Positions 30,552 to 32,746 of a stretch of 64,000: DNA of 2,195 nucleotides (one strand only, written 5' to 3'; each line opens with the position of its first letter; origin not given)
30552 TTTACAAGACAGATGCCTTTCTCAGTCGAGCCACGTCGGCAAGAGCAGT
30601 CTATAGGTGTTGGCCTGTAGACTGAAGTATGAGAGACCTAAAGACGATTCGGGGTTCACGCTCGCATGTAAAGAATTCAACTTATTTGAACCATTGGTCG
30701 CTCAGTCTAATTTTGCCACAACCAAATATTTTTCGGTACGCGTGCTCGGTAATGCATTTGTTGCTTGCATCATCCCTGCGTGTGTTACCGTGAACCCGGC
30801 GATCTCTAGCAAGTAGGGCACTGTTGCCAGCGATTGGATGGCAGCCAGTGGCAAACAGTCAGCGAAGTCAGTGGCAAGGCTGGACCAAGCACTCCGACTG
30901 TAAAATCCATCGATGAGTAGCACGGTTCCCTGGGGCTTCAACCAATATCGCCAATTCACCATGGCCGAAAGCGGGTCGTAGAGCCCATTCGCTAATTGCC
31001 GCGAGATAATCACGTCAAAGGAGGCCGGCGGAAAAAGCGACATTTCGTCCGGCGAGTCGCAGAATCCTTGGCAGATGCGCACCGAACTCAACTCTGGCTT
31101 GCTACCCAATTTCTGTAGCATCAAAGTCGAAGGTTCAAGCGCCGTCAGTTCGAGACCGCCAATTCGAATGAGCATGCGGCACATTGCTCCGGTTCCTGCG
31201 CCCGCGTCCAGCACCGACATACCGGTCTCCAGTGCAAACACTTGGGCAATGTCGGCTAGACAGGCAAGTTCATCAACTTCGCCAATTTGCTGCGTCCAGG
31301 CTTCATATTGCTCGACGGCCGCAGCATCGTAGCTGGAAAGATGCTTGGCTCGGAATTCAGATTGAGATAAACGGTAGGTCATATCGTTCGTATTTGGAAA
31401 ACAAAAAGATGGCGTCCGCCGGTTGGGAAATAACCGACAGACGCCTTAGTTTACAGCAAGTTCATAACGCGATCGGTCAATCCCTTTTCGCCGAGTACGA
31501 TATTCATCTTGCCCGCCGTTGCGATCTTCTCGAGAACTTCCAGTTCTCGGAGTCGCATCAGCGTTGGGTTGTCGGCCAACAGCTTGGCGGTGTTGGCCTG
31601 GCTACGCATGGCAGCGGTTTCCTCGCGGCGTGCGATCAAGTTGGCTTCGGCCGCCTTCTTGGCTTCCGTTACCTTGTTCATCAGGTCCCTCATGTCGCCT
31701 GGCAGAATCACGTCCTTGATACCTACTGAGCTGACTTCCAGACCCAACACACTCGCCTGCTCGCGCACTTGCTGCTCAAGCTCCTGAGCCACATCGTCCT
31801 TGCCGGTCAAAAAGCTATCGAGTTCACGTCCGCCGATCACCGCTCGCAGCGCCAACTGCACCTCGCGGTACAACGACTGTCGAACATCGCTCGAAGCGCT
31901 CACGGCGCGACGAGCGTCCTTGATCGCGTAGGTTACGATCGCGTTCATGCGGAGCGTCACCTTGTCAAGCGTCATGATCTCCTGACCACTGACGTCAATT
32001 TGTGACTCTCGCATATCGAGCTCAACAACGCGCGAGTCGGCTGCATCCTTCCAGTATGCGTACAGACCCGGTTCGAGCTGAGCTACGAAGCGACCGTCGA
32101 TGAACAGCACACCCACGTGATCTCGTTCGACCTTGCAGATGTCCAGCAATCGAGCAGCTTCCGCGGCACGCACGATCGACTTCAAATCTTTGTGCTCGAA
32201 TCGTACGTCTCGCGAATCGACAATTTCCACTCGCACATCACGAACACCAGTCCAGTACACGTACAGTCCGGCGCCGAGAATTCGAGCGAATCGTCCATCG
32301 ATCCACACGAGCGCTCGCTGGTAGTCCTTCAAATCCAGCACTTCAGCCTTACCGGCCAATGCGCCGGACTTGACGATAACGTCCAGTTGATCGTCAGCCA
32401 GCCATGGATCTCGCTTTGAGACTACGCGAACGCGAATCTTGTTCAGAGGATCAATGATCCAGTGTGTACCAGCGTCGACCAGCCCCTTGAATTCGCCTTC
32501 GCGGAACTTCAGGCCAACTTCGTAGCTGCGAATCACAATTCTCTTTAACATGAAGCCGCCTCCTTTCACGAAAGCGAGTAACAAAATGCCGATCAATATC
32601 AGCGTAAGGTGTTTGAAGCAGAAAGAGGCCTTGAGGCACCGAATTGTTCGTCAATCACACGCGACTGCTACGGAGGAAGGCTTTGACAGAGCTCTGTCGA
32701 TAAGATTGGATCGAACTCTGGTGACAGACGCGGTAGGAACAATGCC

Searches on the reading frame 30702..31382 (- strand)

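Call 84: search_protein_families(library=pfam, proteins=[window:30702-31382:-], max_evalue=0.001)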
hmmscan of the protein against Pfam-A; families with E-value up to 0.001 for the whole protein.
window:30702-31382:- (226 aa): 5 families
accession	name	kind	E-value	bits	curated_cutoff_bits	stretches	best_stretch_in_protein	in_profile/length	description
PF13489.12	Methyltransf_23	-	3.7e-11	43.5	27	1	41-201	9-163/164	Methyltransferase domain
PF08241.18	Methyltransf_11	-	9.2e-11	42.7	21.2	1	58-155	1-94/95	Methyltransferase domain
PF13649.12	Methyltransf_25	-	7.2e-09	36.7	27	1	57-152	1-97/97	Methyltransferase domain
PF13847.12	Methyltransf_31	-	6.4e-08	32.8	27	1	52-158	2-111/145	Methyltransferase domain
PF08242.18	Methyltransf_12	-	1.3e-07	32.7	30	1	58-153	1-97/98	Methyltransferase domain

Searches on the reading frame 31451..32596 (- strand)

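Call 84: search_protein_families(library=pfam, proteins=[window:31451-32596:-], max_evalue=0.001)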
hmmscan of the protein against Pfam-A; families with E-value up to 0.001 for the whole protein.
window:31451-32596:- (381 aa): 1 family
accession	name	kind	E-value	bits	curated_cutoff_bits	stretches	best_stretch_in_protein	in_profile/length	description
PF01145.31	Band_7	-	3.4e-35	122.1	23.6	1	155-326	2-175/176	SPFH domain / Band 7 family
